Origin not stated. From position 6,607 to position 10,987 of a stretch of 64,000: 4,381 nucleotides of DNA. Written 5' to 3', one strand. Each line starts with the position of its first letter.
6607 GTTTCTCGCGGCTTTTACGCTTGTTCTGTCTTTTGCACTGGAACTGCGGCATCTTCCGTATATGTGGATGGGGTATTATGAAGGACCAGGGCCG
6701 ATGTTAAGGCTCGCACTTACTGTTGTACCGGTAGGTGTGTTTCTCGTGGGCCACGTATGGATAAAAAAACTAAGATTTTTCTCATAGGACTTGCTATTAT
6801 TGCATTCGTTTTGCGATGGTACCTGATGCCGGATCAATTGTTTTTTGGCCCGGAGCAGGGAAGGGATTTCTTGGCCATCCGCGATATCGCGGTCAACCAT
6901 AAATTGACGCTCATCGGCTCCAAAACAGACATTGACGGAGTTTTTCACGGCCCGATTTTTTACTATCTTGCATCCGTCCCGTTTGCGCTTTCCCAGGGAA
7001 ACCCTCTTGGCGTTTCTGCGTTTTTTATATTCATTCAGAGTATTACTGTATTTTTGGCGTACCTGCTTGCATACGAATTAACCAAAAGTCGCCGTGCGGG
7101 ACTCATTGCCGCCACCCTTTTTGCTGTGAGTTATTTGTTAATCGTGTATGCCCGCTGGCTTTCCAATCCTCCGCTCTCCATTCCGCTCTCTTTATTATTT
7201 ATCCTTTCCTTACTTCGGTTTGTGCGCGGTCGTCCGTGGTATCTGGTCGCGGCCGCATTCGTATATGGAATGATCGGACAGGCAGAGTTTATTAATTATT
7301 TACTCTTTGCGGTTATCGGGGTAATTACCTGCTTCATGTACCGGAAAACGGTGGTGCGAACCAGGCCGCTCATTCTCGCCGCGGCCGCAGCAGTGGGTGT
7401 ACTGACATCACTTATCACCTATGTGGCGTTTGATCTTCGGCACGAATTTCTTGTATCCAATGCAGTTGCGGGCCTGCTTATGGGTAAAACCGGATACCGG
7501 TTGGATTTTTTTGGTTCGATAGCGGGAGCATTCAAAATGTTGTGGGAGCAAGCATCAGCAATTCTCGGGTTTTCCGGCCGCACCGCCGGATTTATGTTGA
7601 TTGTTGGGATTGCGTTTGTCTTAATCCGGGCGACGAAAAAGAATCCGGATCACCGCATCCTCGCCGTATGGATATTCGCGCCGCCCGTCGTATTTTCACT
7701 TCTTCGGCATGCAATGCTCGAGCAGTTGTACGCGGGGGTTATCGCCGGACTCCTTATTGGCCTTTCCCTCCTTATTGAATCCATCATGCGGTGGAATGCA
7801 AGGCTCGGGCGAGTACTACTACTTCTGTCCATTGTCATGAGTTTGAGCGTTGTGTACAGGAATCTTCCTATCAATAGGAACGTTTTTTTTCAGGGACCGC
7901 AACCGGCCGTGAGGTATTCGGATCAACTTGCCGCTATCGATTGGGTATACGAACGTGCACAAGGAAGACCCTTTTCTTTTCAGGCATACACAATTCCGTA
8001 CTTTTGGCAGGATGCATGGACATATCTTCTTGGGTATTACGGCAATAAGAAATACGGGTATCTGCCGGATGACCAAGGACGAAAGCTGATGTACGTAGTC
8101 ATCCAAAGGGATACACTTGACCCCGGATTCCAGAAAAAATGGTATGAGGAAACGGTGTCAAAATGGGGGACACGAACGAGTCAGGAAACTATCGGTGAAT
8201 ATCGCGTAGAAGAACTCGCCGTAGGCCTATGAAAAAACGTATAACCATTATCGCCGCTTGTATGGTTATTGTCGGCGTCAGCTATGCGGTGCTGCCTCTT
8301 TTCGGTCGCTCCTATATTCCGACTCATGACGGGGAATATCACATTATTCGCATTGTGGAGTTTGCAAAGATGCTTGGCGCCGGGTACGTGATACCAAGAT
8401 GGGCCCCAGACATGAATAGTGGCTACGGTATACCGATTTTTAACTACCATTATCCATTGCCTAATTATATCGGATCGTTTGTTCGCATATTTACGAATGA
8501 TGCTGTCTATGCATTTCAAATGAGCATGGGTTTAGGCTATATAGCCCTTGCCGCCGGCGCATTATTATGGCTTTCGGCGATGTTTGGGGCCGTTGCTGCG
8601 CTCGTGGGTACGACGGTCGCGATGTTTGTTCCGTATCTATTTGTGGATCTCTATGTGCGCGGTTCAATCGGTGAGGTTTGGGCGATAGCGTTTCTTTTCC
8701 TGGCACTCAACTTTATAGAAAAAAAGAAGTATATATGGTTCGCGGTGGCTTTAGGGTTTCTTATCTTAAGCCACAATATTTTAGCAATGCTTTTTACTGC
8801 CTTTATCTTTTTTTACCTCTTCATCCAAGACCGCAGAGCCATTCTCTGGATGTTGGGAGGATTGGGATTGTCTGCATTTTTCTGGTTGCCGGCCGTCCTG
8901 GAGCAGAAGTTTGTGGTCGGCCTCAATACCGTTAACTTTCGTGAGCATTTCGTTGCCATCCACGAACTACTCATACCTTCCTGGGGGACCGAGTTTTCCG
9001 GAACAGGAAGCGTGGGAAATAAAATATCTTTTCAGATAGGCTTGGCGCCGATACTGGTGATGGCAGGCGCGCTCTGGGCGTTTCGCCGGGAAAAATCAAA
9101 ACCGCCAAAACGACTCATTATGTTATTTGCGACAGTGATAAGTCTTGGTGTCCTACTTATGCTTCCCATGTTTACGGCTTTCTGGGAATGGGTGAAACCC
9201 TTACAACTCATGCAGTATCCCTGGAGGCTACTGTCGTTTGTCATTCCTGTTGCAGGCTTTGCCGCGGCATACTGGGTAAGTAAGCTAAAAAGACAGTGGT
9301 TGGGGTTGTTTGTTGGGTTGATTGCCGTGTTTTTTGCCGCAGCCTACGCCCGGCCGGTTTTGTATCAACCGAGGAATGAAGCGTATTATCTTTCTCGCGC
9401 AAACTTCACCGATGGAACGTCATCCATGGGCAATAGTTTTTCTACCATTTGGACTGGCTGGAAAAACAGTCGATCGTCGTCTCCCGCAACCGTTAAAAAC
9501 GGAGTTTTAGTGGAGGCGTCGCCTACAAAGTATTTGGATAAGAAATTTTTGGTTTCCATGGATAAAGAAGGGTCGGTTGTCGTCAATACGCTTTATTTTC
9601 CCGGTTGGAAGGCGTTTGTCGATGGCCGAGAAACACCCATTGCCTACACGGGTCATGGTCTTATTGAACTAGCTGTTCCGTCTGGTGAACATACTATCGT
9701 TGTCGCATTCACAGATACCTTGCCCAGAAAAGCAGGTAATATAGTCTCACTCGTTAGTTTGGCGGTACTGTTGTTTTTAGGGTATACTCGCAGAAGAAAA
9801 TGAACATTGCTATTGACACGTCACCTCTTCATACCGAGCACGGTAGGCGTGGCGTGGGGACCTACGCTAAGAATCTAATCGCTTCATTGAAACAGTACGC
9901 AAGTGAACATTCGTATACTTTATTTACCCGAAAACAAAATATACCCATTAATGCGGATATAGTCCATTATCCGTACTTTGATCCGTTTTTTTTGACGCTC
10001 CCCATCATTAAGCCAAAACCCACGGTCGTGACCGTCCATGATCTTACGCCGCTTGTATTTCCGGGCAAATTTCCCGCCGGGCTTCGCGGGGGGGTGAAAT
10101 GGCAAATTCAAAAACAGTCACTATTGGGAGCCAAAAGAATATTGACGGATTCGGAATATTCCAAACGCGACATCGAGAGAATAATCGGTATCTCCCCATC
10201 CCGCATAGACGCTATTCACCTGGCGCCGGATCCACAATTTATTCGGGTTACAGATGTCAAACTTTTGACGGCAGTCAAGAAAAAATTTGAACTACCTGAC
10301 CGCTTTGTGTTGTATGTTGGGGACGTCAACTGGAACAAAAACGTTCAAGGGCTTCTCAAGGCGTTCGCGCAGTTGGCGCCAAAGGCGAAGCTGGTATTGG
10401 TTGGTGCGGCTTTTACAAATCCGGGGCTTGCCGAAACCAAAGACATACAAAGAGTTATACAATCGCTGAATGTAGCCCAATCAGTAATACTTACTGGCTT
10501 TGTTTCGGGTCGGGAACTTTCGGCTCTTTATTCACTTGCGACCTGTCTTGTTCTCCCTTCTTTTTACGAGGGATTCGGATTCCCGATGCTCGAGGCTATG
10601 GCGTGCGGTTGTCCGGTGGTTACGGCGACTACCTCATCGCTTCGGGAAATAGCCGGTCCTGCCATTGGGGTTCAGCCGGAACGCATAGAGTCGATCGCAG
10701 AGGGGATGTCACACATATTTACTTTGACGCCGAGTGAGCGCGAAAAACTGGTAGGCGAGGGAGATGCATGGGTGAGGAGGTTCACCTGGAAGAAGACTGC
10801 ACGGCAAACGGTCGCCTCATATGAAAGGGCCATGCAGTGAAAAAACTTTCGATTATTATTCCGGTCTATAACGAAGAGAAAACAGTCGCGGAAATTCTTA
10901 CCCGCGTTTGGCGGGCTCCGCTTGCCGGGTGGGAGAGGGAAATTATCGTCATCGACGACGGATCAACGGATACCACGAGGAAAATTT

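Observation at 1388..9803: Tandemly duplicated two-gene GT-C module (ArnT-like + PTPS/YfhO-like), each pair ATGA-coupled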

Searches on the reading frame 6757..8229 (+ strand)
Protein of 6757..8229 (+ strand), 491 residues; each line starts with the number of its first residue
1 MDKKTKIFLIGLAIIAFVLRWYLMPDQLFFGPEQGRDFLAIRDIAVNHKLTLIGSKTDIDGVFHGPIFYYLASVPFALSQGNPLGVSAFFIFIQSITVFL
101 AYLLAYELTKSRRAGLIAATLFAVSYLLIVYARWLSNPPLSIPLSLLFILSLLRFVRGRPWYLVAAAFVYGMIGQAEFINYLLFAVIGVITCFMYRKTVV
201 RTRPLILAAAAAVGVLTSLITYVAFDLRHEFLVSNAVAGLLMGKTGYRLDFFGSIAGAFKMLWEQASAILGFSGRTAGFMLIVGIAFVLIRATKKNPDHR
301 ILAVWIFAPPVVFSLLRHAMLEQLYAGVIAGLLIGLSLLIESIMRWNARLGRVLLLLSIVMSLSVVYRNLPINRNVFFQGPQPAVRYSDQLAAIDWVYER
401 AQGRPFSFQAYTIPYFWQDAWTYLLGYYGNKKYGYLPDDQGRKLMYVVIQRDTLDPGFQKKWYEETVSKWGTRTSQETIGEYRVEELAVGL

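Call 6: search_protein_families(library=pfam, proteins=[window:6757-8229:+], max_evalue=0.01)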
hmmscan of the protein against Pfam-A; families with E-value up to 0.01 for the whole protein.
window:6757-8229:+ (491 aa): 2 families
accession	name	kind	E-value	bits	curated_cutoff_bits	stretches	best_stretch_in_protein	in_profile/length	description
PF13231.12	PMT_2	-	6.4e-06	26.9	26.1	1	64-216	2-155/160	Dolichyl-phosphate-mannose-protein mannosyltransferase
PF02366.24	PMT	-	0.005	16.9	22.7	1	69-193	67-198/245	Dolichyl-phosphate-mannose-protein mannosyltransferase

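Call 7: search_protein_families(library=ncbifam, proteins=[window:6757-8229:+], max_evalue=0.01)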
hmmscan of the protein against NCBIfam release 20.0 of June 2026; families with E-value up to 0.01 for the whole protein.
window:6757-8229:+ (491 aa): 1 family
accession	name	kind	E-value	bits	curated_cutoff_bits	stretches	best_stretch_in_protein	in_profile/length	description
TIGR03663.1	TIGR03663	subfamily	8.3e-08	31.7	126.25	1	60-169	47-155/435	flippase activity-associated protein Agl23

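Call 18: find_homologous_proteins(query=window:6757-8229:+)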
Query window:6757-8229:+ (491 aa): 185 proteins with E <= 0.001 among 8000 candidates; the best 120 are listed.
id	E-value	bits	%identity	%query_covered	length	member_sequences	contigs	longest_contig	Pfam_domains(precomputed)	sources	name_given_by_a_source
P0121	0.0e+0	1086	100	100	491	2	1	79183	PF13231.13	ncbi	-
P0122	3.2e-209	714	67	99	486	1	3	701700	PF13231.13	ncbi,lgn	-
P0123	9.6e-205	699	65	100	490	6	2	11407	PF13231.13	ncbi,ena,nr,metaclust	ncbi:MAG: seg [Microgenomates group bacterium GW2011_GWC1_49_7]|nr:MAG: seg [Microgenomates group ba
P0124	5.5e-199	680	62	100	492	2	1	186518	PF13231.13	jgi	-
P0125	1.8e-183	629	57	99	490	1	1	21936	PF02366.25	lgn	-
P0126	9.7e-183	627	58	99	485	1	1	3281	PF13231.13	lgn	-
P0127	8.5e-182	623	59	98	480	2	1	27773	-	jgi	jgi:4-amino-4-deoxy-L-arabinose transferase-like glycosyltransferase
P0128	1.0e-179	617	56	99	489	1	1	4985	PF13231.13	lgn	-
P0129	4.3e-175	601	56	99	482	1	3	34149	PF13231.13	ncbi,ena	-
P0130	3.9e-173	595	56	99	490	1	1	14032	PF13231.13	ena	-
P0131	5.6e-169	581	55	95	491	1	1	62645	PF02366.25,PF13231.13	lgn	-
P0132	3.9e-166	572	54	99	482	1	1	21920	-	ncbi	-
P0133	6.3e-165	568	55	95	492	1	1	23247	PF02366.25,PF13231.13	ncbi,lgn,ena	-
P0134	7.5e-164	564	52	99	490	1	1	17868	PF13231.13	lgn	-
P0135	6.9e-159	548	52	98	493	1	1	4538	PF13231.13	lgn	-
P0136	4.0e-158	545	54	94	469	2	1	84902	-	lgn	-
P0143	9.5e-140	485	49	99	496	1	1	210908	PF13231.13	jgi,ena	-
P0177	6.9e-120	419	43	99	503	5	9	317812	-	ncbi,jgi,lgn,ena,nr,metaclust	ncbi:MAG: hypothetical protein A2687_01520 [Candidatus Levybacteria bacterium RIFCSPHIGHO2_01_FULL_3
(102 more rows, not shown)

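Call 57: find_encoding_contigs(protein=P0124, flank=6000, max_places=1)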
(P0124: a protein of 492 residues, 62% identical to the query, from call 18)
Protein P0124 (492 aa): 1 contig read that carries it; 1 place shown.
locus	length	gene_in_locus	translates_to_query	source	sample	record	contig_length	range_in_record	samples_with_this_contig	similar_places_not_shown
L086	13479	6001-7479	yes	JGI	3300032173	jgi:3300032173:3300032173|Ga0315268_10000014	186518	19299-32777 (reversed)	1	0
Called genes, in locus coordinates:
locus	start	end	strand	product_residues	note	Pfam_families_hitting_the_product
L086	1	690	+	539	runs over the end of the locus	PF13231:PMT_2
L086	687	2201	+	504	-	PF13231:PMT_2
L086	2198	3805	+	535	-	PF10131:PTPS_related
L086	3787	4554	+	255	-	PF00535:Glycos_transf_2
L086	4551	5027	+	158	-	PF18915:DUF5667 (weak)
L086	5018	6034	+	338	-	PF26314:MptA_B_family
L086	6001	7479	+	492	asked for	PF13231:PMT_2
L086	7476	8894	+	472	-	PF10131:PTPS_related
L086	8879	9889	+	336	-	PF13439:Glyco_transf_4, PF20706:GT4-conflict, PF00534:Glycos_transf_1, PF13692:Glyco_trans_1_4, PF13524:Glyco_trans_1_2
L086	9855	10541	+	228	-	PF00535:Glycos_transf_2, PF10111:Glyco_tranf_2_2, PF13641:Glyco_tranf_2_3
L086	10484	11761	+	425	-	PF01943:Polysacc_synt (weak), PF13440:Polysacc_synt_3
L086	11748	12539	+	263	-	PF00535:Glycos_transf_2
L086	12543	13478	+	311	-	PF00535:Glycos_transf_2, PF13641:Glyco_tranf_2_3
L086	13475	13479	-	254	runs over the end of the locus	PF13489:Methyltransf_23, PF08241:Methyltransf_11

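Call 58: find_encoding_contigs(protein=P0136, flank=6000, max_places=1)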
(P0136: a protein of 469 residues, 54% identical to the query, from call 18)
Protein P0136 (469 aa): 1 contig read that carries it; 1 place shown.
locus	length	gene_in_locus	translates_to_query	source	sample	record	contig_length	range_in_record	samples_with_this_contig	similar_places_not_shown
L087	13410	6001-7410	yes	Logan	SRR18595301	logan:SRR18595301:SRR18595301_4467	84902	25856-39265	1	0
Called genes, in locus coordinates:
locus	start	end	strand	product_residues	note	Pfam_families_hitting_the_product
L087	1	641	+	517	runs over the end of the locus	-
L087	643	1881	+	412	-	PF13231:PMT_2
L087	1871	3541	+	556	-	PF10131:PTPS_related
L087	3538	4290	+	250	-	PF00535:Glycos_transf_2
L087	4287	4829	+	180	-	PF18915:DUF5667 (weak)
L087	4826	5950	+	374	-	PF26314:MptA_B_family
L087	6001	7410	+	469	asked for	-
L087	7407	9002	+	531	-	PF10131:PTPS_related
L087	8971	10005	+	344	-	PF13439:Glyco_transf_4 (weak), PF00534:Glycos_transf_1, PF13692:Glyco_trans_1_4, PF20706:GT4-conflict (weak)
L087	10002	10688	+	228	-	PF00535:Glycos_transf_2, PF10111:Glyco_tranf_2_2 (weak), PF13641:Glyco_tranf_2_3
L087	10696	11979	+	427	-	PF01943:Polysacc_synt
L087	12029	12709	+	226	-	PF00535:Glycos_transf_2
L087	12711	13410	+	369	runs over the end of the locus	PF13439:Glyco_transf_4, PF13579:Glyco_trans_4_4, PF20706:GT4-conflict, PF00534:Glycos_transf_1, PF13692:Glyco_trans_1_4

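Call 59: find_encoding_contigs(protein=P0143, flank=6000, max_places=1)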
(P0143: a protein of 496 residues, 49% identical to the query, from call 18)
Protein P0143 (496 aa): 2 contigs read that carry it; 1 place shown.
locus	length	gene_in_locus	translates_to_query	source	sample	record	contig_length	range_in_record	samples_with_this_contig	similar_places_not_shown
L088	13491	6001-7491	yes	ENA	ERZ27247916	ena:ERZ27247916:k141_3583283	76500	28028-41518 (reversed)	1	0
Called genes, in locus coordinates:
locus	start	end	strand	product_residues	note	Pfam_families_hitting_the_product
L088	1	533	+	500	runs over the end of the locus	-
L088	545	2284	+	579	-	-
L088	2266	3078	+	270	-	PF00535:Glycos_transf_2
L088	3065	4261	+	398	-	-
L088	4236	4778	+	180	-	-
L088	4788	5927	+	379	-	PF26314:MptA_B_family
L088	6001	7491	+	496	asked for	PF13231:PMT_2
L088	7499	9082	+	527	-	PF09586:YfhO (weak)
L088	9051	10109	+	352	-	PF13439:Glyco_transf_4, PF20706:GT4-conflict, PF00534:Glycos_transf_1, PF13692:Glyco_trans_1_4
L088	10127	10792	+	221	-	PF00535:Glycos_transf_2, PF13641:Glyco_tranf_2_3 (weak)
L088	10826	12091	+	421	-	PF01943:Polysacc_synt, PF13440:Polysacc_synt_3 (weak)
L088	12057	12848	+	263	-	PF00535:Glycos_transf_2, PF10111:Glyco_tranf_2_2 (faint)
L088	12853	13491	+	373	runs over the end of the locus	PF13439:Glyco_transf_4, PF20706:GT4-conflict, PF00534:Glycos_transf_1, PF13692:Glyco_trans_1_4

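Call 60: find_encoding_contigs(protein=P0177, flank=6000, max_places=1)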
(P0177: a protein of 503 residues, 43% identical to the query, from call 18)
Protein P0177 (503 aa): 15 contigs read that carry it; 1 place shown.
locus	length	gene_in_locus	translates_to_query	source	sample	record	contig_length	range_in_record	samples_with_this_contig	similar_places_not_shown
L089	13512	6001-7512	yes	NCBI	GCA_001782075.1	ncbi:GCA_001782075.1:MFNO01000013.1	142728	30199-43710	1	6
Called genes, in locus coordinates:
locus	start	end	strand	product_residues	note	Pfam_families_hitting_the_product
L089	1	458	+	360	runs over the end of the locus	PF00534:Glycos_transf_1, PF13692:Glyco_trans_1_4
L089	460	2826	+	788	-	PF09586:YfhO (weak)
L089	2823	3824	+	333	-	PF00535:Glycos_transf_2, PF13641:Glyco_tranf_2_3 (weak)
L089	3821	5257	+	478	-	PF09852:DUF2079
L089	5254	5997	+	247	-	PF00535:Glycos_transf_2, PF10111:Glyco_tranf_2_2 (faint)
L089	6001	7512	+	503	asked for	-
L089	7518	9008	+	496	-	-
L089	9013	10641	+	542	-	PF13231:PMT_2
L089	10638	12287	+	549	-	PF02366:PMT, PF13231:PMT_2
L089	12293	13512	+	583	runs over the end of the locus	PF13231:PMT_2 (faint)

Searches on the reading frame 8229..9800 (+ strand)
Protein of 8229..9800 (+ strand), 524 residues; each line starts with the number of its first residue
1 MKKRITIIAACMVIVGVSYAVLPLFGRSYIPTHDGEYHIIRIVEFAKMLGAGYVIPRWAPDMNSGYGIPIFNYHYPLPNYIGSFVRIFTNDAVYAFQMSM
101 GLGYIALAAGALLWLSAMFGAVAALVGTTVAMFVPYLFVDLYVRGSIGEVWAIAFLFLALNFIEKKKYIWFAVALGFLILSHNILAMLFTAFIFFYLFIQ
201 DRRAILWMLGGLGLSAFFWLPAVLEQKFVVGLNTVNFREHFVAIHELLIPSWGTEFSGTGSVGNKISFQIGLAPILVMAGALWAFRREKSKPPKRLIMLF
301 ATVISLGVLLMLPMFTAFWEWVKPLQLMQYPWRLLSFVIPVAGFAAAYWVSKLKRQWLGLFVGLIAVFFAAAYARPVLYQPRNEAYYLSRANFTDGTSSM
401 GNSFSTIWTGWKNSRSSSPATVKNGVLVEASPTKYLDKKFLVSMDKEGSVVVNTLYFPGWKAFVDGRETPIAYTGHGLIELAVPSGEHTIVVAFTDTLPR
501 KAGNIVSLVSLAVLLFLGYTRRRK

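Call 6: search_protein_families(library=pfam, proteins=[window:8229-9800:+], max_evalue=0.01)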
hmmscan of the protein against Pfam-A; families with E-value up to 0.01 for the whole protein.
window:8229-9800:+ (524 aa): 2 families
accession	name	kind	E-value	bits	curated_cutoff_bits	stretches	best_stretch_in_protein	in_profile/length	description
PF10131.15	PTPS_related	-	5.5e-09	35.5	26.4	1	71-382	1-315/621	6-pyruvoyl-tetrahydropterin synthase related domain; membrane protein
PF09586.16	YfhO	-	2.4e-05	23.4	28.5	1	445-495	774-824/835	Bacterial membrane protein YfhO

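Call 7: search_protein_families(library=ncbifam, proteins=[window:8229-9800:+], max_evalue=0.01)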
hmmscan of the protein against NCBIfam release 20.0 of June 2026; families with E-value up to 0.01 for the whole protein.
window:8229-9800:+ (524 aa): 2 families
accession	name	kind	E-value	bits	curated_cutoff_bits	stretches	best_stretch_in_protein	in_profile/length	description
NF047589.1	GlcsyltransPgfM1Strep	equivalog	0.00022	19.4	1400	1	453-519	887-952/955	glycosyltransferase PgfM1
NF046093.1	AZOBR_p60025_fam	subfamily_domain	0.0035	16.6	150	1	99-209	118-224/232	AZOBR_p60025 family cell surface glycopolymer formation protein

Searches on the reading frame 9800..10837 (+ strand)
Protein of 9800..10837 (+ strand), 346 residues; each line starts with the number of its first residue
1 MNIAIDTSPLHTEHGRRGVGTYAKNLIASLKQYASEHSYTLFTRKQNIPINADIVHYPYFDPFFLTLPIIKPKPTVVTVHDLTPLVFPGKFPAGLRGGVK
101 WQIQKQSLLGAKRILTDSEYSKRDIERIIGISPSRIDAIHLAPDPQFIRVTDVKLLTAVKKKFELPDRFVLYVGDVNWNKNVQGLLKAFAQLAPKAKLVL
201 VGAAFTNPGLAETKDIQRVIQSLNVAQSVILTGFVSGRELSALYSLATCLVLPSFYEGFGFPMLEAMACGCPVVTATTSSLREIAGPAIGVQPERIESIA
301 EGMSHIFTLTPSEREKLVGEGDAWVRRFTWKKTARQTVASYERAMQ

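Call 6: search_protein_families(library=pfam, proteins=[window:9800-10837:+], max_evalue=0.01)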
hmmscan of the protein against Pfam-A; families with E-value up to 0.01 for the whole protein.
window:9800-10837:+ (346 aa): 6 families
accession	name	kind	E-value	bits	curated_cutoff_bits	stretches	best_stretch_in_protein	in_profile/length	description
PF00534.26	Glycos_transf_1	-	1.3e-30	106.7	26.4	1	162-314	10-162/172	Glycosyl transferases group 1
PF13692.12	Glyco_trans_1_4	-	2.3e-26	93.2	27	1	169-306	3-139/142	Glycosyl transferases group 1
PF13439.12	Glyco_transf_4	-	4.5e-13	50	28.5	1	51-144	72-167/170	Glycosyltransferase Family 4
PF20706.3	GT4-conflict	-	2.5e-06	27.2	26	1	171-294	201-327/385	Family 4 Glycosyltransferase in conflict systems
PF13579.12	Glyco_trans_4_4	-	9.3e-06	26.5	29.7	1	73-141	95-157/158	Glycosyl transferase 4-like domain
PF13524.12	Glyco_trans_1_2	-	0.00035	21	25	1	194-337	13-142/144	Glycosyl transferase-like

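Call 7: search_protein_families(library=ncbifam, proteins=[window:9800-10837:+], max_evalue=0.01)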
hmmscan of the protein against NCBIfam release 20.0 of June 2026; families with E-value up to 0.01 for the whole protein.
window:9800-10837:+ (346 aa): 31 families (the best 25 are shown)
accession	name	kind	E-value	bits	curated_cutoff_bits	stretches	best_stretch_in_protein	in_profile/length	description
TIGR04047.1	MSMEG_0565_glyc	hypoth_equivalog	3.2e-30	105.5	259.85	1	102-342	130-372/373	MSMEG_0565 family glycosyltransferase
TIGR02149.1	glgA_Coryne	subfamily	3.8e-24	85.5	302.4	1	69-343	103-389/391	glycogen synthase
TIGR03449.1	mycothiol_MshA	equivalog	6e-22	78.1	462.5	1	108-345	162-404/406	D-inositol-3-phosphate glycosyltransferase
TIGR04157.1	glyco_rSAM_CFB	subfamily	3e-19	69.3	400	1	104-284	163-338/406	TIGR04157 family glycosyltransferase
NF038295.1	EPS_HpsP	equivalog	1.8e-17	63.4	550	1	158-343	196-386/388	hormogonium polysaccharide biosynthesis glycosyltransferase HpsP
NF053787.1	GlcN_PG_synth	equivalog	4.9e-15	55.2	480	1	159-344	187-359/361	N-acetylglucosaminyl phosphatidylglycerol synthase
NF041876.1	EPS_EpsE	equivalog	2.7e-13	49.9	400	1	172-325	219-376/389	exopolysaccharide biosynthesis GT4 family glycosyltransferase EpsE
TIGR03999.1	thiol_BshA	equivalog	2.9e-13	49.5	273.7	1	146-286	174-312/375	N-acetyl-alpha-D-glucosaminyl L-malate synthase BshA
NF050063.1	ProtGlycPglJ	equivalog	3.3e-13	49.6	500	1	114-283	148-303/363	N-acetylgalactosamine-N,N'-diacetylbacillosaminyl-diphospho-undecaprenol 4-alpha-N-acetylgalactosaminyltransferase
NF047684.1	TeichurnBiosyTuaC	equivalog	3.7e-12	45.9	550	1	105-313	159-358/391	teichuronic acid biosynthesis protein TuaC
TIGR03088.1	stp2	hypoth_equivalog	6.8e-12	45.1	409.05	1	126-304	152-333/374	TIGR03088 family PEP-CTERM/XrtA system glycosyltransferase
NF049987.1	DaglGlyslTfaseDgs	equivalog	1.5e-10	40.5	500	1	111-276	102-261/332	processive diacylglycerol alpha-glucosyltransferase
NF012028.0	PRK15484.1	subfamily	4.4e-10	39.2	618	1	166-334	192-368/380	lipopolysaccharide N-acetylglucosaminyltransferase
NF007396.0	PRK09922.1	equivalog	3.2e-09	36.1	385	1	169-284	184-298/361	lipopolysaccharide 1,6-galactosyltransferase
TIGR04063.1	stp3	hypoth_equivalog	5.3e-08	32.1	442.05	1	111-344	158-395/397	TIGR04063 family PEP-CTERM/XrtA system glycosyltransferase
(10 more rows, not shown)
